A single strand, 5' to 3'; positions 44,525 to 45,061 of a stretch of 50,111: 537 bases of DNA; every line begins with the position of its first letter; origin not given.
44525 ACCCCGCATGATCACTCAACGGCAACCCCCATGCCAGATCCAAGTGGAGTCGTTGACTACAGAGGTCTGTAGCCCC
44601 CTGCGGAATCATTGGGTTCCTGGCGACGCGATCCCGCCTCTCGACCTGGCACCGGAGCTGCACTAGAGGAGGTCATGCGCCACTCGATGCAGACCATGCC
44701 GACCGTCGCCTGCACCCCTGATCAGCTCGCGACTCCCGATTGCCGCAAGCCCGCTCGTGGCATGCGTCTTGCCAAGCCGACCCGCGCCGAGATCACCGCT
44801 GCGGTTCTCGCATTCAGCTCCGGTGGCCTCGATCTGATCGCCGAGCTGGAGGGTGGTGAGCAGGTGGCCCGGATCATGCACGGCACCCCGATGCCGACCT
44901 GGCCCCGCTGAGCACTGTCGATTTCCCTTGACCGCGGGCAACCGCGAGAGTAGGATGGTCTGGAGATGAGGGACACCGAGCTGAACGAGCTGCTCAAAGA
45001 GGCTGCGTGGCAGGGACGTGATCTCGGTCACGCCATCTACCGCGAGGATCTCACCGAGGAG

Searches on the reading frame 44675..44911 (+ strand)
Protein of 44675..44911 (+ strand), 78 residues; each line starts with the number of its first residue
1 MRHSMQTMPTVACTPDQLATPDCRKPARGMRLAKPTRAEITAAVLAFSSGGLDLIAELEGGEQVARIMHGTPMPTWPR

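Call 10: search_protein_families(library=pfam, proteins=[window:44675-44911:+], max_evalue=0.01)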
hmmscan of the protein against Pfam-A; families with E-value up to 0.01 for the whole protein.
window:44675-44911:+ (78 aa): 0 families

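Call 13: search_protein_families(library=phrogs, proteins=[window:44675-44911:+], max_evalue=0.01)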
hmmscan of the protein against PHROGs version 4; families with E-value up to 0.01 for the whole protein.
window:44675-44911:+ (78 aa): 0 families
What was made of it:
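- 44675..44911 (+): First early gene (78 aa, function unknown). No Pfam, PHROG or NCBIfam hit (calls 10, 13).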

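Call 34: search_protein_families(library=pfam, alignment_id=A2, max_evalue=0.001)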
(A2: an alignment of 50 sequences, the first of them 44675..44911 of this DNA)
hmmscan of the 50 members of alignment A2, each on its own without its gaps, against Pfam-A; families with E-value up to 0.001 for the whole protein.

A. member 1, window:44675-44911:+ (78 aa): 0 families

B. families by the number of members that match (of 50 scanned): 23 families
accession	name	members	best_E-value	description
PF02867.20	Ribonuc_red_lgC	1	2.2e-103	Ribonucleotide reductase, barrel domain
PF02511.20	Thy1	1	1e-50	Thymidylate synthase complementing protein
PF00476.26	DNA_pol_A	1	4.4e-41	DNA polymerase family A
PF09414.15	RNA_ligase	1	3e-21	RNA ligase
PF11753.13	DUF3310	1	5e-20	Protein of unknwon function (DUF3310)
PF03796.21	DnaB_C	1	8.4e-17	DnaB-like helicase C terminal domain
PF21189.3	PHA02142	1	3.2e-12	PHA02142 OB-fold domain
PF12705.13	PDDEXK_1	1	1.3e-11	PD-(D/E)XK nuclease superfamily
PF10926.14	DUF2800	1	8.3e-10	Protein of unknown function (DUF2800)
PF05869.16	Dam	1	2.5e-09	DNA N-6-adenine-methyltransferase (Dam)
PF13481.12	AAA_25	1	5.4e-07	AAA domain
PF00317.26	Ribonuc_red_lgN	1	7.2e-07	Ribonucleotide reductase, all-alpha domain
PF10686.14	YAcAr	1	9e-06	YspA, cpYpsA-related SLOG family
PF13238.12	AAA_18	1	2.6e-05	AAA domain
PF03412.21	Peptidase_C39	1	3.3e-05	Peptidase C39 family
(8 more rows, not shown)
